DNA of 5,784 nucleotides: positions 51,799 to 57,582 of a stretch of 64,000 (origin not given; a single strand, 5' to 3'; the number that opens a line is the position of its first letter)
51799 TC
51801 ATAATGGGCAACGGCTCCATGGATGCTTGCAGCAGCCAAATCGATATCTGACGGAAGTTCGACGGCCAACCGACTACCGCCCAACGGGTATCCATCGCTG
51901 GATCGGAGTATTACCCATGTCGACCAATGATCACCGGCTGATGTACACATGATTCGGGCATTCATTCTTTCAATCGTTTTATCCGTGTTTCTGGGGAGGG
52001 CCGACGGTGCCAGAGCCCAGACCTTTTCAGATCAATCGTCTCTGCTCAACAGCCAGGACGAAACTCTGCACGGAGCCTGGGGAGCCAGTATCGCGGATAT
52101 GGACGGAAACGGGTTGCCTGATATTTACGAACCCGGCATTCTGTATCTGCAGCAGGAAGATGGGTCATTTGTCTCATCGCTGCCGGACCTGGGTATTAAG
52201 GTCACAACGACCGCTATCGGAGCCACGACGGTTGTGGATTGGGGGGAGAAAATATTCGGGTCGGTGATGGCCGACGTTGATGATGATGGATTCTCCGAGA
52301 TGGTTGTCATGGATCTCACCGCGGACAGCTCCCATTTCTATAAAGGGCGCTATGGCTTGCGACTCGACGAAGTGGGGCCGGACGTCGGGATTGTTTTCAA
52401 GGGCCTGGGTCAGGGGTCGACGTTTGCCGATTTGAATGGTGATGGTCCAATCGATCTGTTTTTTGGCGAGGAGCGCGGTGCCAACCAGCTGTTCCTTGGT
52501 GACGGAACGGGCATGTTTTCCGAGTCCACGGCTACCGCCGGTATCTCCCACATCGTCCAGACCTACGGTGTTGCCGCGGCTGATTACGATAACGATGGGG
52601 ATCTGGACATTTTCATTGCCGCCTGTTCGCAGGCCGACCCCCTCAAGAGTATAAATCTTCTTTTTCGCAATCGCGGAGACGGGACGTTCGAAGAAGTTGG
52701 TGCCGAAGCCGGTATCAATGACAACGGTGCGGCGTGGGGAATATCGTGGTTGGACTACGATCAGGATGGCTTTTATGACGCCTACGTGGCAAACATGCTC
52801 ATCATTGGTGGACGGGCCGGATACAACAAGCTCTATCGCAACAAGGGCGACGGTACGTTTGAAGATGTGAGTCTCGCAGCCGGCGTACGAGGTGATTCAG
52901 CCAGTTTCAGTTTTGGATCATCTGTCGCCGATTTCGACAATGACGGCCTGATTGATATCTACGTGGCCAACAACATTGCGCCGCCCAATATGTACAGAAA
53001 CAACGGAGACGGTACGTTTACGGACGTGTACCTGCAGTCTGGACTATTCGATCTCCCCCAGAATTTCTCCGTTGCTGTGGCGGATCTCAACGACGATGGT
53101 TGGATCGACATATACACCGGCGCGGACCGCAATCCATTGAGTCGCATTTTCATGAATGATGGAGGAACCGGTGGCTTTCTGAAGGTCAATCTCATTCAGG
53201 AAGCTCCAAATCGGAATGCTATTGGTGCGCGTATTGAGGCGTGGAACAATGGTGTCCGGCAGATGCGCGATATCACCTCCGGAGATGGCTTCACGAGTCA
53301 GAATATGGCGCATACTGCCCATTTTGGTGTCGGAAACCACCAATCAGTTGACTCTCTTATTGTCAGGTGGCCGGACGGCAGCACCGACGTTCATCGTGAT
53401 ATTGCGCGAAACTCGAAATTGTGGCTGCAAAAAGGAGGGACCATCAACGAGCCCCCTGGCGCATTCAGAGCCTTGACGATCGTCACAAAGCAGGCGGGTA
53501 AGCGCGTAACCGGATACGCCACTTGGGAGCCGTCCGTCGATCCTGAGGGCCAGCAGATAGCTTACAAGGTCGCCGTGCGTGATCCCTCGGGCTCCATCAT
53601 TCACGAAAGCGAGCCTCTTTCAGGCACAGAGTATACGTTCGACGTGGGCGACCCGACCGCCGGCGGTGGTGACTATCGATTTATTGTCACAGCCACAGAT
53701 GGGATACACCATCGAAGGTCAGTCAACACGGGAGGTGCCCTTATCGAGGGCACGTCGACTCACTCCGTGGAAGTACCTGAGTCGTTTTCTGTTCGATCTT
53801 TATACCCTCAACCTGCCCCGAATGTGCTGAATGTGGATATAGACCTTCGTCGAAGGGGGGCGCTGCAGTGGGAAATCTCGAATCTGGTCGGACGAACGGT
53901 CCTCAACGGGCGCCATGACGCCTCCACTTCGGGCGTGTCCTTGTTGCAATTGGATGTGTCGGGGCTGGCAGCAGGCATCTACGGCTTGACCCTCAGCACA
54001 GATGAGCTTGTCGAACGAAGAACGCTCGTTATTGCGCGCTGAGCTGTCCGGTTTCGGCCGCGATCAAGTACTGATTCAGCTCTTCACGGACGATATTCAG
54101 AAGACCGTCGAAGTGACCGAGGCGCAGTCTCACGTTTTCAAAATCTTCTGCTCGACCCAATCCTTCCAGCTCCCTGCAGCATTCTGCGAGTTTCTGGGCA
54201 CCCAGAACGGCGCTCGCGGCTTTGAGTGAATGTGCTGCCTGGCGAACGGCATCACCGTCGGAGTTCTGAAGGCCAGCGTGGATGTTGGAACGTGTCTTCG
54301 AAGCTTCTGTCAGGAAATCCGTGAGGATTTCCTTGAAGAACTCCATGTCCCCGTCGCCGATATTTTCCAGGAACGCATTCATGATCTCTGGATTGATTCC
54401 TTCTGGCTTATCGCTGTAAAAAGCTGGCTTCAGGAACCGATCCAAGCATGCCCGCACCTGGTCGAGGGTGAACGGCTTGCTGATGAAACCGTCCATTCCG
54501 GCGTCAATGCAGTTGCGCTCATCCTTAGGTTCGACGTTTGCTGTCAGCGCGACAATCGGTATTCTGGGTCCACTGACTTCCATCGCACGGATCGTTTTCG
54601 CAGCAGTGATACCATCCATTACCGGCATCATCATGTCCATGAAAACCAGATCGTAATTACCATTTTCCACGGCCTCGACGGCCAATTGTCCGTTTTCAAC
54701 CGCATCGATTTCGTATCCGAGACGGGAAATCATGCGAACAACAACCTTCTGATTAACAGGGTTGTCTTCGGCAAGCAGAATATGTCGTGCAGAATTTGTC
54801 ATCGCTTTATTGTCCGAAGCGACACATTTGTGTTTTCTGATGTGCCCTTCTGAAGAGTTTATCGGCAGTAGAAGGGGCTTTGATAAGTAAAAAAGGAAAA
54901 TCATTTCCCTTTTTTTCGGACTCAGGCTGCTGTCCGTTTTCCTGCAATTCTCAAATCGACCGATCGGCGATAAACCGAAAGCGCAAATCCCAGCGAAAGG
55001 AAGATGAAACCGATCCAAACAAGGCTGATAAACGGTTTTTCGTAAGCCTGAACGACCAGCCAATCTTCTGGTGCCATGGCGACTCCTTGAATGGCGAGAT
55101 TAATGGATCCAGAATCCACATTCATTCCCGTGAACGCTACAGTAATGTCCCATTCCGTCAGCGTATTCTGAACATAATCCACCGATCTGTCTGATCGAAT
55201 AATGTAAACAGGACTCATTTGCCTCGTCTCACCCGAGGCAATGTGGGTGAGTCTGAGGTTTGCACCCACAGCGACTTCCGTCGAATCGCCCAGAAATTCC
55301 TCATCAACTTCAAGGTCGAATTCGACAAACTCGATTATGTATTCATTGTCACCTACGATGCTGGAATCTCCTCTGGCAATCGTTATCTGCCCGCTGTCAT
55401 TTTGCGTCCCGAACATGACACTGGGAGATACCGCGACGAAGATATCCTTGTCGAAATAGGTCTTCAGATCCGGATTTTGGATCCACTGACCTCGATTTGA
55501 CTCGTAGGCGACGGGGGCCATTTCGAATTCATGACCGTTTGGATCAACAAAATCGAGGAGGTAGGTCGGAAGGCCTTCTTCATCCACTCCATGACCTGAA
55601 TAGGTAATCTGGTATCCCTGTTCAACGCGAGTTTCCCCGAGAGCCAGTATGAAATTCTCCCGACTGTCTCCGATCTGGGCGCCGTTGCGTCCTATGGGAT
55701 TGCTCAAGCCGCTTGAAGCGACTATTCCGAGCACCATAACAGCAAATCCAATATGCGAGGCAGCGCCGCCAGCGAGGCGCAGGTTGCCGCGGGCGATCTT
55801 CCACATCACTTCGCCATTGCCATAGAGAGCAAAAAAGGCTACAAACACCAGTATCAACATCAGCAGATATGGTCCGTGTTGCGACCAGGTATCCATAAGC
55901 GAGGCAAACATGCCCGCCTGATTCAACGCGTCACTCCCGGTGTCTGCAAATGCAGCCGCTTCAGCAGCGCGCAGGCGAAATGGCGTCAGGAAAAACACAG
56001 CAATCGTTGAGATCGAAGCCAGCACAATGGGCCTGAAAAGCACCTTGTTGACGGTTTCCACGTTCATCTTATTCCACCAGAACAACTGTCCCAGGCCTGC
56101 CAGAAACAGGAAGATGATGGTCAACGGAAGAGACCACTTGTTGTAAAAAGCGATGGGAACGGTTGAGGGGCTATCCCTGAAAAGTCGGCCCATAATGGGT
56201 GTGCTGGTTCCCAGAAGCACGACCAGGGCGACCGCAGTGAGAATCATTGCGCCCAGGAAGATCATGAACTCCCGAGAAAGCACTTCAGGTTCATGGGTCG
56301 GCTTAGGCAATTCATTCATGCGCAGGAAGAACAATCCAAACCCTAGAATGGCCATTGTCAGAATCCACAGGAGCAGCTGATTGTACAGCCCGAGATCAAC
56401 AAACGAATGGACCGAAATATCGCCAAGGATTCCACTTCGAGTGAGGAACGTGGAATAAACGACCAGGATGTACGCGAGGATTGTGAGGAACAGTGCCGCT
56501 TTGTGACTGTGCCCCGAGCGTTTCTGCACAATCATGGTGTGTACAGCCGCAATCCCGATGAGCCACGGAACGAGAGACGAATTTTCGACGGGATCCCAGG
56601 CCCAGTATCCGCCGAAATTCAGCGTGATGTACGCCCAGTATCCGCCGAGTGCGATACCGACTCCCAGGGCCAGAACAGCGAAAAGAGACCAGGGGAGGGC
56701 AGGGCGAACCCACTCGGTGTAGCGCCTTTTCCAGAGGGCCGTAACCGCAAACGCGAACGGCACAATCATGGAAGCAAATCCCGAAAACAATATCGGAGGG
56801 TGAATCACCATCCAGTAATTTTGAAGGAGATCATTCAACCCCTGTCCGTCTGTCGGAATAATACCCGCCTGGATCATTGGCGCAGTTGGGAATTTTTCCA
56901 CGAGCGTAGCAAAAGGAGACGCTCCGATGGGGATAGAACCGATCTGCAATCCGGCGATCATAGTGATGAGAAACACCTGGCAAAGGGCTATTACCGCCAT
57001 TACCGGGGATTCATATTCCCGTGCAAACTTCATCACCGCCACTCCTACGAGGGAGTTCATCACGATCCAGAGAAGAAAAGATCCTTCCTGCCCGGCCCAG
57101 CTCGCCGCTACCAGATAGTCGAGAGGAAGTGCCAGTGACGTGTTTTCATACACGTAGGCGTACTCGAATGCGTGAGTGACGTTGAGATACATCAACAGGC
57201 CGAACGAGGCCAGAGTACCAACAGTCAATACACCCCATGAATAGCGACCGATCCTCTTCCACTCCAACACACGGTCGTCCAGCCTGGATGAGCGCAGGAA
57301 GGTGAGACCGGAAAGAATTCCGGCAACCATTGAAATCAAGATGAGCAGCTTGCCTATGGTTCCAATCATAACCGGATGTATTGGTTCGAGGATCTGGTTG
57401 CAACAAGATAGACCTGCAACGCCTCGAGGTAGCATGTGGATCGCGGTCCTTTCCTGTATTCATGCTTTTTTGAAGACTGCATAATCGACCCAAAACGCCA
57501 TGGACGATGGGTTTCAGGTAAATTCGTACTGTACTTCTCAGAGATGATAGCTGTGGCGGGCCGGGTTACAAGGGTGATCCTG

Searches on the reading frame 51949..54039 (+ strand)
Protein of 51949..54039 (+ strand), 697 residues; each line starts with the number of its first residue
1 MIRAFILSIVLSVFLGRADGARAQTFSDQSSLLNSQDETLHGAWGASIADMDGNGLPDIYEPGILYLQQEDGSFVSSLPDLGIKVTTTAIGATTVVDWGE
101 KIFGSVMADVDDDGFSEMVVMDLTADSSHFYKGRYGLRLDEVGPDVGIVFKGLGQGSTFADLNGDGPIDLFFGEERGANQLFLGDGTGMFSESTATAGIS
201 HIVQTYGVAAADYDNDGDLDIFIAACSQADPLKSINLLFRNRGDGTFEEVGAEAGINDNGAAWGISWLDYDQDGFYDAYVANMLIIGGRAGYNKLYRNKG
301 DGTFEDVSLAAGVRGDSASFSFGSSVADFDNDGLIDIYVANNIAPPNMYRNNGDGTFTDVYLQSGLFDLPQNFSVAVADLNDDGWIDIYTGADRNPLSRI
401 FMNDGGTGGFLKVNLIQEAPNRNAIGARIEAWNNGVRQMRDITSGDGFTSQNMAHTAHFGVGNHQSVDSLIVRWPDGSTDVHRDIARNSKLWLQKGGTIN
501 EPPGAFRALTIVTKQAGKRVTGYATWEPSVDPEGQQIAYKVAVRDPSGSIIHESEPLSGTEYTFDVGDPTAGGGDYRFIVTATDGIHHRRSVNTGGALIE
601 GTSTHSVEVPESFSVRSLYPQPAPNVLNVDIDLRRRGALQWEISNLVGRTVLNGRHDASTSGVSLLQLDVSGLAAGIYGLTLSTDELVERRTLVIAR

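Call 12: search_protein_families(library=pfam, proteins=[window:51949-54039:+], max_evalue=0.001)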
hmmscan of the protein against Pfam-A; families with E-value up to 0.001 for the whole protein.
window:51949-54039:+ (697 aa): 4 families
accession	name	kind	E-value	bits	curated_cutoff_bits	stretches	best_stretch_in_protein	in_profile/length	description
PF13517.12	FG-GAP_3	-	9.1e-43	145.1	26.9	4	161-223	1-61/61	FG-GAP-like repeat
PF07593.17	UnbV_ASPIC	-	1.5e-17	63.6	23.4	1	424-491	1-67/68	ASPIC and UnbV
PF01839.29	FG-GAP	-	4.1e-08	33.4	22.1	0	374-403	4-27/37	FG-GAP repeat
PF18962.6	Por_Secre_tail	-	8.6e-08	32.8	27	1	618-692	1-72/75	Secretion system C-terminal sorting domain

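Call 13: search_protein_families(library=ncbifam, proteins=[window:51949-54039:+], max_evalue=0.00001)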
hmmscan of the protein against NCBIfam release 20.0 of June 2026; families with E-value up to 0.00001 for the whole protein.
window:51949-54039:+ (697 aa): 1 family
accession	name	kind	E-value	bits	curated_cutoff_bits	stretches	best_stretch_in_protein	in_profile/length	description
TIGR04183.1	Por_Secre_tail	domain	8.5e-06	25.7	23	0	618-695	1-71/72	T9SS type A sorting domain-containing protein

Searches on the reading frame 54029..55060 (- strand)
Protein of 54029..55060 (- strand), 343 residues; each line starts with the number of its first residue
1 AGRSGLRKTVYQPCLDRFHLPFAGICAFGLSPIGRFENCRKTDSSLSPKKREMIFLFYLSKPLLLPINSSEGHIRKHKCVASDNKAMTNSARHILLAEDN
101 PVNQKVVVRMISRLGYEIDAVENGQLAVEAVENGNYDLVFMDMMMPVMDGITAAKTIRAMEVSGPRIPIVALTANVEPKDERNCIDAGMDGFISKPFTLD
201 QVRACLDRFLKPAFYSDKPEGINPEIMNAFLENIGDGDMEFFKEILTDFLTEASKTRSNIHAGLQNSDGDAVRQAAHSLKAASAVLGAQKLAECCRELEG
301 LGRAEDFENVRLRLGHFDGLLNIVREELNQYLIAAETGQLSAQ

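Call 12: search_protein_families(library=pfam, proteins=[window:54029-55060:-], max_evalue=0.001)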
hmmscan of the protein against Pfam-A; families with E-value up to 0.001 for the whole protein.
window:54029-55060:- (343 aa): 3 families
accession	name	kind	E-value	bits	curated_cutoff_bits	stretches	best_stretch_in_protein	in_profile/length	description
PF00072.30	Response_reg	-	7.4e-28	97.4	30.2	1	94-204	1-108/111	Response regulator receiver domain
PF01627.28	Hpt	-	5e-12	46.3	24.6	1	244-306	1-63/84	Hpt domain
PF23198.2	PDE8A_N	-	0.00054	20.3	29.6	1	105-182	24-101/147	PDE8A-like, N-terminal domain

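Call 13: search_protein_families(library=ncbifam, proteins=[window:54029-55060:-], max_evalue=0.00001)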
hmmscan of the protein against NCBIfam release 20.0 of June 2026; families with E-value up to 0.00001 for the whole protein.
window:54029-55060:- (343 aa): 78 families (the best 25 are shown)
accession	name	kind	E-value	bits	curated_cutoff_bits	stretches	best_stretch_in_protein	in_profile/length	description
TIGR02956.1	TMAO_torS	equivalog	8.2e-32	110.2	676.5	1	85-215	695-825/967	TMAO reductase system sensor histidine kinase/response regulator TorS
NF011874.0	PRK15347.1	equivalog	8.4e-30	103.5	852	1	87-300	686-891/921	two component system sensor kinase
NF008318.0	PRK11107.1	equivalog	3.3e-28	98.3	890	1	80-300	656-884/920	two-component sensor histidine kinase BarA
NF008302.0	PRK11091.1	equivalog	6.2e-27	94.1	838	1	80-299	514-740/779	aerobic respiration two-component sensor histidine kinase ArcB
NF045901.1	HisKinLetSLeg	equivalog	8.4e-25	86.9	1650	1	84-324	664-893/906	two-component system sensor histidine kinase LetS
NF007420.1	PRK09959.1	equivalog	4.1e-24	84.2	1995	1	92-308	959-1168/1197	acid-sensing system histidine kinase EvgS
NF008099.0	PRK10841.1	equivalog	2.6e-23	81.7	920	1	75-209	808-939/949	two-component system sensor histidine kinase RcsC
NF008543.0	PRK11466.1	equivalog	3.2e-20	71.6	982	1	82-299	672-882/914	TMAO reductase system sensor histidine kinase/response regulator TorS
NF041945.1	LuxN_Vibrio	equivalog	3.4e-18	65.2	1550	1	80-211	709-836/839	quorum-sensing autoinducer 1 sensor kinase/phosphatase LuxN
TIGR02154.1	PhoB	equivalog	6e-18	65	296.2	1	91-209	2-119/226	phosphate regulon transcriptional regulator PhoB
NF041733.1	resp_reg_CseB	equivalog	6.7e-18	64.9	350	1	93-214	2-119/228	two-component system response regulator CseB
NF038297.2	hybrid_HK_HrmK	equivalog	8.9e-18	64.2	725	1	81-206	480-604/607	hybrid histidine kinase/response regulator HrmK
NF051850.1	RespRegRprY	equivalog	1.6e-17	63.7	370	1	93-208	6-118/234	response regulator transcription factor RprY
NF041947.1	LuxQ_Vibrio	equivalog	4.1e-17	61.4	1200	1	65-209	694-838/843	quorum-sensing autoinducer 2 sensor kinase/phosphatase LuxQ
TIGR01387.1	cztR_silR_copR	subfamily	6.2e-17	62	279.2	1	94-210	1-114/218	heavy metal response regulator transcription factor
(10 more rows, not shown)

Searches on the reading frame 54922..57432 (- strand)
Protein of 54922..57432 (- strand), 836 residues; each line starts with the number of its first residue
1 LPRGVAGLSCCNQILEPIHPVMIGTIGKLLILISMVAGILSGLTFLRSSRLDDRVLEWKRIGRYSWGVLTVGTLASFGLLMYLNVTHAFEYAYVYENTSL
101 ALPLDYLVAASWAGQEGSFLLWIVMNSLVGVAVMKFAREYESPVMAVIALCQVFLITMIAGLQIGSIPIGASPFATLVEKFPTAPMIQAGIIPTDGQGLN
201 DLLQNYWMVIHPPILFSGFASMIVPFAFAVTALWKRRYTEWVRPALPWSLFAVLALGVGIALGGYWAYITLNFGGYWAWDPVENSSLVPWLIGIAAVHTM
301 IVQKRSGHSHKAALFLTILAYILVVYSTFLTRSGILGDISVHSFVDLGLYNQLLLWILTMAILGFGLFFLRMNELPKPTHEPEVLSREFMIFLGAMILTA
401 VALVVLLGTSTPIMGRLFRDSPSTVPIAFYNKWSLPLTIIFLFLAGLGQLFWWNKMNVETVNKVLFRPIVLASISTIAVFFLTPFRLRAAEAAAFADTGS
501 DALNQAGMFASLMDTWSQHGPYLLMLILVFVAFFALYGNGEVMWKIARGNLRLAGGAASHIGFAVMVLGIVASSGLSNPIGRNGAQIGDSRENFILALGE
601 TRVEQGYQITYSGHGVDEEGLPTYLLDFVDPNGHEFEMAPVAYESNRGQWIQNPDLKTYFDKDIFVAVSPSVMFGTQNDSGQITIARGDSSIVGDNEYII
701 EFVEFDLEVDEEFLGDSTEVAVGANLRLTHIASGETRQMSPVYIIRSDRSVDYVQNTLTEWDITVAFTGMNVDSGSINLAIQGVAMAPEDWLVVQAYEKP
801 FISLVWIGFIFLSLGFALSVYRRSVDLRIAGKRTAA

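Call 12: search_protein_families(library=pfam, proteins=[window:54922-57432:-], max_evalue=0.001)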
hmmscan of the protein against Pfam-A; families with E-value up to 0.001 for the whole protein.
window:54922-57432:- (836 aa): 2 families
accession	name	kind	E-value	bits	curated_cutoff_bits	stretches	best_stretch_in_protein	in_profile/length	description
PF01578.25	Cytochrom_C_asm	-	5.8e-26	91.9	29.9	1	112-333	1-206/212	Cytochrome C assembly protein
PF16327.10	CcmF_C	-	1.4e-15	57.8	28.7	1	357-577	3-200/323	Cytochrome c-type biogenesis protein CcmF C-terminal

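Call 13: search_protein_families(library=ncbifam, proteins=[window:54922-57432:-], max_evalue=0.00001)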
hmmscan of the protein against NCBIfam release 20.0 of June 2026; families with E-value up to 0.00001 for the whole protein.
window:54922-57432:- (836 aa): 4 families
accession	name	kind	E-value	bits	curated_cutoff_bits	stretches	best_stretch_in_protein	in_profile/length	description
TIGR03145.1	cyt_nit_nrfE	subfamily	6.7e-70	236.5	927.3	1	22-581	1-514/631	heme lyase NrfEFG subunit NrfE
TIGR00353.1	nrfE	subfamily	2e-65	221.8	569.05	1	76-578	1-453/578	heme lyase CcmF/NrfE family subunit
NF007691.0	PRK10369.1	subfamily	7.4e-47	160.4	394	1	23-476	4-408/573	heme lyase NrfEFG subunit NrfE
TIGR03144.1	cytochr_II_ccsB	equivalog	9.9e-09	35.3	187.6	1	251-325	166-237/252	c-type cytochrome biogenesis protein CcsB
